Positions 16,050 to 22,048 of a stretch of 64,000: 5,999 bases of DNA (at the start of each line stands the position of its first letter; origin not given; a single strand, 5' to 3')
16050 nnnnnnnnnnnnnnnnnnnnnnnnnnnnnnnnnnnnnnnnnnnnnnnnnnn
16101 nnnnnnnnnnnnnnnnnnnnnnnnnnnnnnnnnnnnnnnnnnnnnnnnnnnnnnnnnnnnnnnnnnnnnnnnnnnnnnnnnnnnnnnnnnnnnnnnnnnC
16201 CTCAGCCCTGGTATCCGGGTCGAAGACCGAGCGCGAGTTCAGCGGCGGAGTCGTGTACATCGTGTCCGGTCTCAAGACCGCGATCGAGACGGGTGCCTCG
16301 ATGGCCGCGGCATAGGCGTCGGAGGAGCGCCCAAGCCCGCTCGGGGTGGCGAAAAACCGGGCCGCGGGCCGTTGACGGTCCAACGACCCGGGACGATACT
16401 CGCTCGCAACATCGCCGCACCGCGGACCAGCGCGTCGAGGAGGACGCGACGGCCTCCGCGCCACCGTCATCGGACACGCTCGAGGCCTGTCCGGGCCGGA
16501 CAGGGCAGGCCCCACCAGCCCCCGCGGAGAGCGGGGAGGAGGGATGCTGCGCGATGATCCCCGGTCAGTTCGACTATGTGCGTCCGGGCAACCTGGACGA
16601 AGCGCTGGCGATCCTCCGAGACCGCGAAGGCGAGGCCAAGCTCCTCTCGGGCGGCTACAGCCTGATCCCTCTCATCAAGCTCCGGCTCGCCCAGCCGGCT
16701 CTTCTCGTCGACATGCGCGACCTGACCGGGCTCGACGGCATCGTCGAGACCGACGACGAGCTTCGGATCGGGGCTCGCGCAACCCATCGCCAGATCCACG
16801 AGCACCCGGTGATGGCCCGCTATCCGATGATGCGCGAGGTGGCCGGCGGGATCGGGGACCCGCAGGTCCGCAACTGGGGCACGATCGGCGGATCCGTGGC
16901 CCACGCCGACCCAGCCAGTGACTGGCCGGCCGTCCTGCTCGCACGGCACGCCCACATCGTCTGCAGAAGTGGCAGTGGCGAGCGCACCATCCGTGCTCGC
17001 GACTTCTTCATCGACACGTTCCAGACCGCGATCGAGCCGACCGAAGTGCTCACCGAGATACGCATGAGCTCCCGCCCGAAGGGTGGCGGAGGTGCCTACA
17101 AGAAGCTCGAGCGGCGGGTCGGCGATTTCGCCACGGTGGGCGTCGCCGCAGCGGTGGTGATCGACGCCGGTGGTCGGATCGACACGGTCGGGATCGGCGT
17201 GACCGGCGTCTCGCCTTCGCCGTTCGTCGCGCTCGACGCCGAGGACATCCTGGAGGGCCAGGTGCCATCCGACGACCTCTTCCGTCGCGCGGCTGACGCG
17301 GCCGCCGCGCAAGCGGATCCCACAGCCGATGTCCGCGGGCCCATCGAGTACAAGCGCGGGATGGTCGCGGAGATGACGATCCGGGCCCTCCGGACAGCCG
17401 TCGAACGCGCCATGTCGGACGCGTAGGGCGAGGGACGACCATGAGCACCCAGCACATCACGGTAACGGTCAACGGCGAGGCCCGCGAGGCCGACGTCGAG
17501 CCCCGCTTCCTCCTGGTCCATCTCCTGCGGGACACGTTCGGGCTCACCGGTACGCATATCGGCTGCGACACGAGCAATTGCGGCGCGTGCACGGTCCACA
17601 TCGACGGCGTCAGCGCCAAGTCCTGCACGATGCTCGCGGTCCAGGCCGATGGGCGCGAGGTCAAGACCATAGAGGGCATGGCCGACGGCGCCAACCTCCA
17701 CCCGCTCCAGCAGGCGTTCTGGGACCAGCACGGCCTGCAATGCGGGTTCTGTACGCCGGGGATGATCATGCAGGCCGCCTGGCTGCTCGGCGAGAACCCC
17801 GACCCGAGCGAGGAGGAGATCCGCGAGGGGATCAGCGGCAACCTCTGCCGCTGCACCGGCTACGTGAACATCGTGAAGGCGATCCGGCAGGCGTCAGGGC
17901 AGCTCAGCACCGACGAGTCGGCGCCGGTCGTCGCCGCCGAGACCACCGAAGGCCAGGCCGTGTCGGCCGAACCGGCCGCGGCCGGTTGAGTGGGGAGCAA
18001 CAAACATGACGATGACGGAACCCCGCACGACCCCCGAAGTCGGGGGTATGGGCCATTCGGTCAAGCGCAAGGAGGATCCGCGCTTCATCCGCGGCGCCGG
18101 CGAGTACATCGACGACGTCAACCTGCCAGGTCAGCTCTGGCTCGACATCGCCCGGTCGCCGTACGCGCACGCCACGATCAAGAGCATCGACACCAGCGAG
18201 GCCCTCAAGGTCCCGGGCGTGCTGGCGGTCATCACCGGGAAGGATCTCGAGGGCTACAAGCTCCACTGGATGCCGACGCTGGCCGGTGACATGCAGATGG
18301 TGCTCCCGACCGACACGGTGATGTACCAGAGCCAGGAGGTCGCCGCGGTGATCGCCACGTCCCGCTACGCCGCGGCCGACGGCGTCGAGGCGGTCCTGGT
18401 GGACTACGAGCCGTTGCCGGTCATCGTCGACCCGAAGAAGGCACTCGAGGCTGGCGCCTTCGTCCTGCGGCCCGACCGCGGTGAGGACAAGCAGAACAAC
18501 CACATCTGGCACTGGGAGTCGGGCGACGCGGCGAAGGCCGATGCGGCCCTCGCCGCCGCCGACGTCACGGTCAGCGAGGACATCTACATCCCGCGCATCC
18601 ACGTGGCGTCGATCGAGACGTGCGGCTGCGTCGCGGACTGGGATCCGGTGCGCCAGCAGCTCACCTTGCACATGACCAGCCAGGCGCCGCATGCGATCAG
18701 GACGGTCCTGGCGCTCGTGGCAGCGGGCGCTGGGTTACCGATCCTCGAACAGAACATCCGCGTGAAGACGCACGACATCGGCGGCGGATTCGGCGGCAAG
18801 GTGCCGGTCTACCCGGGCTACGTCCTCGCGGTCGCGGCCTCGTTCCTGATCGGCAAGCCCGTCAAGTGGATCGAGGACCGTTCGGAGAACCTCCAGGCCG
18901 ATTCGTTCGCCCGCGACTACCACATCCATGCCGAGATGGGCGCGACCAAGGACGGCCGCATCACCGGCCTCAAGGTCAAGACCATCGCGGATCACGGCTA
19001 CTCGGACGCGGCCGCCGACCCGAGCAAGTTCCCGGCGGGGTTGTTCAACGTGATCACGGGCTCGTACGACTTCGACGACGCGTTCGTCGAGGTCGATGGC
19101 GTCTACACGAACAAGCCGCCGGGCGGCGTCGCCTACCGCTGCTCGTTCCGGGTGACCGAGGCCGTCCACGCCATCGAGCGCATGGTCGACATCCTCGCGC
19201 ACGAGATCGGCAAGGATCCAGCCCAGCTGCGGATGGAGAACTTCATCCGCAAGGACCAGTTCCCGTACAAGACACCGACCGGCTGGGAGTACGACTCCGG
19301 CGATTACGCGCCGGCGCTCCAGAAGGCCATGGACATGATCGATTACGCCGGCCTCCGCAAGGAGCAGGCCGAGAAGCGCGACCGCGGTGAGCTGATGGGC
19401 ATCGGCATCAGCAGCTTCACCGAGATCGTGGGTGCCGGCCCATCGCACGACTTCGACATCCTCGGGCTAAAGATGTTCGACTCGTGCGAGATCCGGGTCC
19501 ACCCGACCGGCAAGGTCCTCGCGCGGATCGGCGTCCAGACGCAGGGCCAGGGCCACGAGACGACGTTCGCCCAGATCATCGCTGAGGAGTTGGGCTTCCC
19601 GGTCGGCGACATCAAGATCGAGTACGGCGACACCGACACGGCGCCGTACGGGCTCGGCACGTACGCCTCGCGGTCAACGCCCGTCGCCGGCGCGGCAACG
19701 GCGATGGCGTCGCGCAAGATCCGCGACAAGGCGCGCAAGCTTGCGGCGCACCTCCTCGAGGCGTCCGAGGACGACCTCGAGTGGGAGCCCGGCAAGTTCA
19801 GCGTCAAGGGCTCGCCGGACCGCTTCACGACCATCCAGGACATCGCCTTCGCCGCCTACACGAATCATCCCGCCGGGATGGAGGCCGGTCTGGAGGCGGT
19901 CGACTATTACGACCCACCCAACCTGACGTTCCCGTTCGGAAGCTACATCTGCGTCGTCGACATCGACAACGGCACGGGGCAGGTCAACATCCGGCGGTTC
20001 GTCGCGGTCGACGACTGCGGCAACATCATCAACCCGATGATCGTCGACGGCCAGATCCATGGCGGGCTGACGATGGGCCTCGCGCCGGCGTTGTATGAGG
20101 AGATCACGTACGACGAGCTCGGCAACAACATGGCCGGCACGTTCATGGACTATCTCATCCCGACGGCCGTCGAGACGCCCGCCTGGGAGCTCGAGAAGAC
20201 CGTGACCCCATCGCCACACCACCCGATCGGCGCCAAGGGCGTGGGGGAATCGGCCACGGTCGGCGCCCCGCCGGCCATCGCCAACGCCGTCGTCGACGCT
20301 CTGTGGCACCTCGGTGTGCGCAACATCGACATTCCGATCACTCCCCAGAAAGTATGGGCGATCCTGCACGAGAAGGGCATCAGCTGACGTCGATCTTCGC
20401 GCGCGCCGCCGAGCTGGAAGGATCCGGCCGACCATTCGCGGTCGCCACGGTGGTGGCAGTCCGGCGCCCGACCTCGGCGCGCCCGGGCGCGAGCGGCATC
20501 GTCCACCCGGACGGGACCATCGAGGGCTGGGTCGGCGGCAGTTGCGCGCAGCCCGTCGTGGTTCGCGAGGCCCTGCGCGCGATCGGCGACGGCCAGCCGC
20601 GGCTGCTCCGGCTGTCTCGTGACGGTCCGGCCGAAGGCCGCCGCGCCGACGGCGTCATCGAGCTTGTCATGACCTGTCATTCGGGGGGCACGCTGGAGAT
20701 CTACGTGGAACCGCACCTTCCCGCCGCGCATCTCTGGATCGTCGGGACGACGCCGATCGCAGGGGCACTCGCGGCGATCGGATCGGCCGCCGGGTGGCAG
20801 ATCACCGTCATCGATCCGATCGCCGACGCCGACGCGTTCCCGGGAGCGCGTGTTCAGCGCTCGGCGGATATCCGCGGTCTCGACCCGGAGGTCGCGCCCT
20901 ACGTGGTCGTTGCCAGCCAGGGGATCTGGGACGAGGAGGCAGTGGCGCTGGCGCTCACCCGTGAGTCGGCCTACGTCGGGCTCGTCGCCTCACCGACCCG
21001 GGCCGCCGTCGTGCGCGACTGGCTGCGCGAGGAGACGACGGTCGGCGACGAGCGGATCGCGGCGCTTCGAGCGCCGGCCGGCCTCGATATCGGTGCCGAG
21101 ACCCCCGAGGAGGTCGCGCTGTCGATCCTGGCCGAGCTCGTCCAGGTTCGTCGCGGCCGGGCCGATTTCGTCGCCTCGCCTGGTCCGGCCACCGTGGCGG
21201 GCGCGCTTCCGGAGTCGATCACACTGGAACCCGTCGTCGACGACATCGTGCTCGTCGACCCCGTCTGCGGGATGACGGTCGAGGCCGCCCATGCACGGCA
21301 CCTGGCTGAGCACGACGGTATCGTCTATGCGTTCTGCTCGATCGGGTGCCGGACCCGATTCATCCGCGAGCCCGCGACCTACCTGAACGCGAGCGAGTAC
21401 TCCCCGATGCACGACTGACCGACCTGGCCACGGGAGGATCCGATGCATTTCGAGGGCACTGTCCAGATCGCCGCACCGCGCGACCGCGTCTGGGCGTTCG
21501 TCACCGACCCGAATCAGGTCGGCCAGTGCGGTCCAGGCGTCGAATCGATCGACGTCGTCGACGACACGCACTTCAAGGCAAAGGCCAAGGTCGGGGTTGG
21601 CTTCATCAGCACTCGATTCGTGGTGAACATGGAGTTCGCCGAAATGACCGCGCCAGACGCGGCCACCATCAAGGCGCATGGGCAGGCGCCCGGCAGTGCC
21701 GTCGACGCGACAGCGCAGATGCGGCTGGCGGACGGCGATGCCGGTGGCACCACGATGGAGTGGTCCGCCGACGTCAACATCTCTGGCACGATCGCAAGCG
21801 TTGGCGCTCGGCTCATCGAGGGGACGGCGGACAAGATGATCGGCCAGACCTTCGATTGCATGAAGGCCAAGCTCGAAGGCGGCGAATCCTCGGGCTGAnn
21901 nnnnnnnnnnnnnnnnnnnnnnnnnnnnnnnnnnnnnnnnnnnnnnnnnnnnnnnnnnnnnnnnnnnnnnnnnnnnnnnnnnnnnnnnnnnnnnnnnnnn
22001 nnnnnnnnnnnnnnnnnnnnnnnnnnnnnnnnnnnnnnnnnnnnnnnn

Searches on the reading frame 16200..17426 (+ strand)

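Call 10: search_protein_families(library=pfam, proteins=[window:16200-17426:+], max_evalue=0.001)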
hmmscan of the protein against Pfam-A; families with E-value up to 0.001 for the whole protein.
window:16200-17426:+ (408 aa): 2 families
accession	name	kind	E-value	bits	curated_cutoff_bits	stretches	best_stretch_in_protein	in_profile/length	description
PF00941.27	FAD_binding_5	-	7.8e-46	156.4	27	1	123-288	2-166/170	FAD binding domain in molybdopterin dehydrogenase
PF03450.22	CO_deh_flav_C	-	3.2e-21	75.8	25.5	1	299-399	2-101/102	CO dehydrogenase flavoprotein C-terminal domain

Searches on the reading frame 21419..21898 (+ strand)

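Call 85: search_protein_families(library=pfam, proteins=[window:21419-21898:+], max_evalue=0.00001)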
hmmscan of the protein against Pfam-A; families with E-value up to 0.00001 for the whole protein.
window:21419-21898:+ (159 aa): 2 families
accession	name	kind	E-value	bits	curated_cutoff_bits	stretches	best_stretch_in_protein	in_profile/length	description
PF06240.19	COXG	-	1.3e-38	132.3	22.2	1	13-152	1-139/140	Carbon monoxide dehydrogenase subunit G (CoxG)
PF10604.15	Polyketide_cyc2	-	4.6e-11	43.6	27.4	1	10-153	3-142/142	Polyketide cyclase / dehydrase and lipid transport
